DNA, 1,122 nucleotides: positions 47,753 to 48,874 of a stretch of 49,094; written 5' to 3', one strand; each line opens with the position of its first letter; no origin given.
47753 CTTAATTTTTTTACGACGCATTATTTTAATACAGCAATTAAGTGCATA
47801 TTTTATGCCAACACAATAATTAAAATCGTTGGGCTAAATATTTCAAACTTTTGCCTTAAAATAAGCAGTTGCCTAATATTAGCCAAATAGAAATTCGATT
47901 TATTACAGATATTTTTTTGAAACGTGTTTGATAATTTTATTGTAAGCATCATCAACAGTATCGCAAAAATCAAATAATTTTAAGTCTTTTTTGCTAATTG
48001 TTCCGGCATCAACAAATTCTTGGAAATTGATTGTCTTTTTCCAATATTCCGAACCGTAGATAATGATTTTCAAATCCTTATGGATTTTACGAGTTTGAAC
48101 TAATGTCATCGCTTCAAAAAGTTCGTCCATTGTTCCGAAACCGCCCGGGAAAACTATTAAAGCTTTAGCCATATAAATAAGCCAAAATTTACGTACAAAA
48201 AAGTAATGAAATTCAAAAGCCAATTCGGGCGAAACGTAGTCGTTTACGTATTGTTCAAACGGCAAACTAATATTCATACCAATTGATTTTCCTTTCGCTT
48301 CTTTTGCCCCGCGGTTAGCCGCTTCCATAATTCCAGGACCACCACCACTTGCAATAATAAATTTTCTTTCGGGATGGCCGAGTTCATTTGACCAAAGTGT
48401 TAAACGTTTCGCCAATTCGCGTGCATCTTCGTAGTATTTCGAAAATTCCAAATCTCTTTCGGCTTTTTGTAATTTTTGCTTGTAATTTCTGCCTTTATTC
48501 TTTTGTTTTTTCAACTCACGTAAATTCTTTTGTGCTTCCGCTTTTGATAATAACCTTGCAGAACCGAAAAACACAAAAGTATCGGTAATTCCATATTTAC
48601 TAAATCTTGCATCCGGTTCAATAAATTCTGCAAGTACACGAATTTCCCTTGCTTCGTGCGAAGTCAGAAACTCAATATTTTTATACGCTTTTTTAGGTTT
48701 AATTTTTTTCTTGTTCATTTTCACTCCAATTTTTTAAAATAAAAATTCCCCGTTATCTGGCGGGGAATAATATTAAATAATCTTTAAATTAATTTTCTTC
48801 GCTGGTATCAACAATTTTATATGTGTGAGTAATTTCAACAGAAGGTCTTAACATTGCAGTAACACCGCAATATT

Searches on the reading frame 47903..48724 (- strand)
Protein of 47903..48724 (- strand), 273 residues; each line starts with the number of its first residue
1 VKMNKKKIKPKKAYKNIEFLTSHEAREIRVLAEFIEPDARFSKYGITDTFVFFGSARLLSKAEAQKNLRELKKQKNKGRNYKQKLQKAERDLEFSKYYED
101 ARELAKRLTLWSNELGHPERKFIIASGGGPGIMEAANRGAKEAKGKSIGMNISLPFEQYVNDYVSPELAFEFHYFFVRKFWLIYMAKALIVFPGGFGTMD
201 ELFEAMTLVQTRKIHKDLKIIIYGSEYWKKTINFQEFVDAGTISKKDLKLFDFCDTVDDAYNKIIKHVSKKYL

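Call 5: search_protein_families(library=pfam, proteins=[window:47903-48724:-], max_evalue=0.01)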
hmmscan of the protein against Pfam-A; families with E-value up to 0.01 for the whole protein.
window:47903-48724:- (273 aa): 2 families
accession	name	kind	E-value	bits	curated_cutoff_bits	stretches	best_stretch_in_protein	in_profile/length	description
PF03641.19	Lysine_decarbox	-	3.3e-27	95.7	27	1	133-263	1-130/131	Possible lysine decarboxylase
PF18306.6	LDcluster4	-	1.4e-09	38.1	26.3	1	119-207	30-115/151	SLOG cluster4 family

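Call 6: search_protein_families(library=ncbifam, proteins=[window:47903-48724:-], max_evalue=0.01)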
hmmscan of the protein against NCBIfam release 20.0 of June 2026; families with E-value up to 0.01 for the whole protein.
window:47903-48724:- (273 aa): 4 families
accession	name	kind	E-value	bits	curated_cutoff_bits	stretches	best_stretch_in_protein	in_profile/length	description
TIGR00730.1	TIGR00730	subfamily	1.5e-28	99.8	96.35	1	119-265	30-176/178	TIGR00730 family Rossman fold protein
TIGR00725.1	TIGR00725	hypoth_equivalog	3e-11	43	106.9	1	119-211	29-117/159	TIGR00725 family protein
NF058542.1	CtkRMPhLog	equivalog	7.8e-10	39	300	1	119-262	30-173/177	cytokinin riboside 5'-monophosphate phosphoribohydrolase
NF038390.1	Nsidase_PpnN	equivalog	2.9e-06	26.3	450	1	183-239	243-301/450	nucleotide 5'-monophosphate nucleosidase PpnN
